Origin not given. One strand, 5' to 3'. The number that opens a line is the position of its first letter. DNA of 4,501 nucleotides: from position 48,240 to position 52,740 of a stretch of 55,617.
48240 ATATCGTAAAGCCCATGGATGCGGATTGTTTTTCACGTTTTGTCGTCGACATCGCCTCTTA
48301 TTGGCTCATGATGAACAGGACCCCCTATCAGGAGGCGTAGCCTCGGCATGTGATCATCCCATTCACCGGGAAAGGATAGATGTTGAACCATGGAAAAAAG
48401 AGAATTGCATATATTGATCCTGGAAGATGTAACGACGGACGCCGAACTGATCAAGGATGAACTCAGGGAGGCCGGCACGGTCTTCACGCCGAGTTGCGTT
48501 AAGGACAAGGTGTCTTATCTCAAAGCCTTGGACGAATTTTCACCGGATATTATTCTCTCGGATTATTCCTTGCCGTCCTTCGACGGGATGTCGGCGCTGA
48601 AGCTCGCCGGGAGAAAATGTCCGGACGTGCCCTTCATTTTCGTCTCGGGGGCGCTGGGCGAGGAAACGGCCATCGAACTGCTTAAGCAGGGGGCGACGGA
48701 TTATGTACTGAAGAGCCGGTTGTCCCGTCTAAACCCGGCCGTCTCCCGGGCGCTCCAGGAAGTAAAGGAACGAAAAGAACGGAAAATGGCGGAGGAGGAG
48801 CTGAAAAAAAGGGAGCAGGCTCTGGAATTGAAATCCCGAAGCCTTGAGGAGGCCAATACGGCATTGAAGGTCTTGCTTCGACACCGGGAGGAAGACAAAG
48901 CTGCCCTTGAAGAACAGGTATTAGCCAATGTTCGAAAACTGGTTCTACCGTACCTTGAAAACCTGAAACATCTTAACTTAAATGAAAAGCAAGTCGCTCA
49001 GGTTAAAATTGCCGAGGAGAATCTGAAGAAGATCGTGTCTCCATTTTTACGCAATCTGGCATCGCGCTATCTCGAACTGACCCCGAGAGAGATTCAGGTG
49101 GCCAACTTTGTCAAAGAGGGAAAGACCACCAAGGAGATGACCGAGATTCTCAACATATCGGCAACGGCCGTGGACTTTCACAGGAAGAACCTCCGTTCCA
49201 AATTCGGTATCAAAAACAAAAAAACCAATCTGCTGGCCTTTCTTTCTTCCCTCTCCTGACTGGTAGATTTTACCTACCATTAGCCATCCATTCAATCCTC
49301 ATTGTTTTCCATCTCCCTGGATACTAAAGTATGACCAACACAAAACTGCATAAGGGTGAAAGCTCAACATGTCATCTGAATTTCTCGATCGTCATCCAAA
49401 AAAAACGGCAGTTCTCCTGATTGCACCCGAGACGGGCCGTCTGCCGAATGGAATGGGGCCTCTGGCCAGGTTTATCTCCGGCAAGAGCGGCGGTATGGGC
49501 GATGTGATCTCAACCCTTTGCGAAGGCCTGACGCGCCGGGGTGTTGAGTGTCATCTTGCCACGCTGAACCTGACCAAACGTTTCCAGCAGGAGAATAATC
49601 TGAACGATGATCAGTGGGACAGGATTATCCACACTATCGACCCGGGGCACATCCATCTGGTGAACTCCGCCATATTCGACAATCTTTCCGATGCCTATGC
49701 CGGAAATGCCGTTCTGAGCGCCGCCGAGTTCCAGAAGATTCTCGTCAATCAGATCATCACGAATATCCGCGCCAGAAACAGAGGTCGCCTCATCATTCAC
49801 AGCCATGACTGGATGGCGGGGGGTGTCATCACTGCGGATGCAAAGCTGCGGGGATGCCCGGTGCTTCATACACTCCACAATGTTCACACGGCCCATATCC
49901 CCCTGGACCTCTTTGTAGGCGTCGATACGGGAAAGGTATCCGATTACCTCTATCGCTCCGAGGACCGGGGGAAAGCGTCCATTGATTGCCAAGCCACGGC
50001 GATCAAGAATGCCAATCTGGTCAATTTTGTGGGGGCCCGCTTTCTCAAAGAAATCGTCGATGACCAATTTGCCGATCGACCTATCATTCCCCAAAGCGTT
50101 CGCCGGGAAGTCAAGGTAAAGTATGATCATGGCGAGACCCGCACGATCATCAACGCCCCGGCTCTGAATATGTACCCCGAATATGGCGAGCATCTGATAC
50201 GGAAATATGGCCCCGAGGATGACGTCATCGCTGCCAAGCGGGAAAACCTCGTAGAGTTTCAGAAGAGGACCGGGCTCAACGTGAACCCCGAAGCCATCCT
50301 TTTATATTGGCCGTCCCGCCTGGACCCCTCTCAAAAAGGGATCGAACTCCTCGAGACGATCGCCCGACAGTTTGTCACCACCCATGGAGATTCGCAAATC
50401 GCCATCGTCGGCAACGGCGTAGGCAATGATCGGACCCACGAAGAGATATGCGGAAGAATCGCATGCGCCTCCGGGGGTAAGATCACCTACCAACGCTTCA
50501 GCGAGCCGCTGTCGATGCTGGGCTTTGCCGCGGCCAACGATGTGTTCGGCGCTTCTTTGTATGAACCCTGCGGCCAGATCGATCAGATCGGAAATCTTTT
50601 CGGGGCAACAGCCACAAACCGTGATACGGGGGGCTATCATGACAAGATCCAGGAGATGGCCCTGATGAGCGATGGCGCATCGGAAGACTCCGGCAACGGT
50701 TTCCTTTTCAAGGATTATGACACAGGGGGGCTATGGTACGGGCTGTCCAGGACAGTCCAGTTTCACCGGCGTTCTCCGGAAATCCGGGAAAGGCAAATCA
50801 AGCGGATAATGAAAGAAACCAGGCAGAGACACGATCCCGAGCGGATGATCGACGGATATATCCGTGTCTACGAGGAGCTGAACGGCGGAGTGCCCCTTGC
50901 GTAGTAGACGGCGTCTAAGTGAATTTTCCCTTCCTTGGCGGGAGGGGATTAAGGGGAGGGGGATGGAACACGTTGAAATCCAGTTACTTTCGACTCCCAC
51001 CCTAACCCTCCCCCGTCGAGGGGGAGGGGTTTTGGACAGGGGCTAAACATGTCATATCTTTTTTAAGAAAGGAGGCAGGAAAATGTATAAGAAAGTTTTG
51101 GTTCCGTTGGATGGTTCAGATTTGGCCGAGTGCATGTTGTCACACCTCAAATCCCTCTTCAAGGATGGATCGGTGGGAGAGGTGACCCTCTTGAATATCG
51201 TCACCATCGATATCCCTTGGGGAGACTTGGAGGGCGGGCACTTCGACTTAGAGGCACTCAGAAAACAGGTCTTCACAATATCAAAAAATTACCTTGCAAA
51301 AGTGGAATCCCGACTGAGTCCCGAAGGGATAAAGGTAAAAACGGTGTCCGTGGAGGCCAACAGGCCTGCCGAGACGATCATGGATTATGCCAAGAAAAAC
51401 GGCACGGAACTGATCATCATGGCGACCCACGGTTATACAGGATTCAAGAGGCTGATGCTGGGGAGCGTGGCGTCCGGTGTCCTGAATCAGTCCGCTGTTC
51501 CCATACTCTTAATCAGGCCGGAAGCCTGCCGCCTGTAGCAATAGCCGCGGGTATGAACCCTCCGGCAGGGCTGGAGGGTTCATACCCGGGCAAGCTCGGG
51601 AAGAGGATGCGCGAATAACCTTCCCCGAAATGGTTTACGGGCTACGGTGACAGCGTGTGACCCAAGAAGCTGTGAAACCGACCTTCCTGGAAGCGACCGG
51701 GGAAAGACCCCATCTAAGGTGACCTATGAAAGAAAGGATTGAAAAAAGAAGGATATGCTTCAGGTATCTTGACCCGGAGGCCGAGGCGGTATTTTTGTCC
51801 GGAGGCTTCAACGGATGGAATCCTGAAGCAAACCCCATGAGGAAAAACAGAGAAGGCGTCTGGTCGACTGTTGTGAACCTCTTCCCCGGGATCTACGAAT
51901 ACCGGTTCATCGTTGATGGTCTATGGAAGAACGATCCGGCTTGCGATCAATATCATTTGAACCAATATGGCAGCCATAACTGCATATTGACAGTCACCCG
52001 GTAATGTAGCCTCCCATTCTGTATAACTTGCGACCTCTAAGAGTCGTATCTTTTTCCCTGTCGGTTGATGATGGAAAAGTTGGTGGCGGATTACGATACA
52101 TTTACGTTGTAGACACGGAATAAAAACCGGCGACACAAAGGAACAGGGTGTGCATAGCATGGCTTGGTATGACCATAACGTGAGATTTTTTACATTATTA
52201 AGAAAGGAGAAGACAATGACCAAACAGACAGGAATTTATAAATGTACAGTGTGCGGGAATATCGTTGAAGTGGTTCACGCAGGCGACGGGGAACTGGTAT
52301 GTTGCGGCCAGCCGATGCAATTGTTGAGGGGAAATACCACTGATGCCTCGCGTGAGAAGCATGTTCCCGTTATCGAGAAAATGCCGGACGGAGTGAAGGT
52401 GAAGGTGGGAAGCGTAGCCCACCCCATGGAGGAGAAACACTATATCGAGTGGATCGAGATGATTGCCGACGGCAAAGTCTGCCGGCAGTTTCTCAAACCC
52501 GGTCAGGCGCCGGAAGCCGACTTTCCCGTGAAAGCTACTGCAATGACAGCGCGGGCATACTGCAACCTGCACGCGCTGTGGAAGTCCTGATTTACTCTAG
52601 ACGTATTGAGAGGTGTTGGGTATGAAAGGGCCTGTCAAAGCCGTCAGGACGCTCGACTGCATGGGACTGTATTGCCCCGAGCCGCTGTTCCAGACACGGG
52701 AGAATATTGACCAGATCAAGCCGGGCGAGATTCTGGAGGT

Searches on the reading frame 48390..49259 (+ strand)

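Call 60: search_protein_families(library=pfam, proteins=[window:48390-49259:+], max_evalue=0.00001)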
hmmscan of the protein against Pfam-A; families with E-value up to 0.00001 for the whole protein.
window:48390-49259:+ (289 aa): 2 families
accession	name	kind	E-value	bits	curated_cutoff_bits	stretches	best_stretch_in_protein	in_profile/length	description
PF00072.30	Response_reg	-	2.9e-13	50.4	30.2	1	8-109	1-100/111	Response regulator receiver domain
PF00196.25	GerE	-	6.8e-13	48.5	23.5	1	230-277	3-50/57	Bacterial regulatory proteins, luxR family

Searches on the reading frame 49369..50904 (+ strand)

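Call 60: search_protein_families(library=pfam, proteins=[window:49369-50904:+], max_evalue=0.00001)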
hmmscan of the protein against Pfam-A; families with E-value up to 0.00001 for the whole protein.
window:49369-50904:+ (511 aa): 3 families
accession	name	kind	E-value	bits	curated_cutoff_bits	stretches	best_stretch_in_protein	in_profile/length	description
PF08323.17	Glyco_transf_5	-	1.1e-10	42.1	22.7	1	39-234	14-229/239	Starch synthase catalytic domain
PF13439.12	Glyco_transf_4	-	6.5e-08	33.2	28.5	1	41-173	2-107/170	Glycosyltransferase Family 4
PF13579.12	Glyco_trans_4_4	-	1.2e-06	29.4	29.7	1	41-176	1-103/158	Glycosyl transferase 4-like domain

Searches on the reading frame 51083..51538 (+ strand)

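Call 60: search_protein_families(library=pfam, proteins=[window:51083-51538:+], max_evalue=0.00001)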
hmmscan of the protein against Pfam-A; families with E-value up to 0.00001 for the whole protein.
window:51083-51538:+ (151 aa): 1 family
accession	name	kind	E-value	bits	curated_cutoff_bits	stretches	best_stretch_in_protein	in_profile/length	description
PF00582.32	Usp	-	1e-22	81.7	24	1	1-145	1-141/141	Universal stress protein family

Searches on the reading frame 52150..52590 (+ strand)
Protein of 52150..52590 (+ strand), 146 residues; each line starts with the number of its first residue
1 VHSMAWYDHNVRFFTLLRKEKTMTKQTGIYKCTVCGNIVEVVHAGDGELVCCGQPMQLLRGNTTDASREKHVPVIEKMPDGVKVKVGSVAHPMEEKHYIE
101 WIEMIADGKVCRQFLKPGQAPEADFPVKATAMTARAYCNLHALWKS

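Call 60: search_protein_families(library=pfam, proteins=[window:52150-52590:+], max_evalue=0.00001)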
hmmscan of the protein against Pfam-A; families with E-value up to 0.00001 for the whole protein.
window:52150-52590:+ (146 aa): 2 families
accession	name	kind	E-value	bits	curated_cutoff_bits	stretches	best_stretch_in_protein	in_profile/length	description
PF01880.24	Desulfoferrodox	-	5.1e-21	75.5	22.2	1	64-145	2-96/98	Desulfoferrodoxin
PF06397.17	Desulfoferrod_N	-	5.3e-19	68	23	1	24-59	1-36/36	Desulfoferrodoxin, N-terminal domain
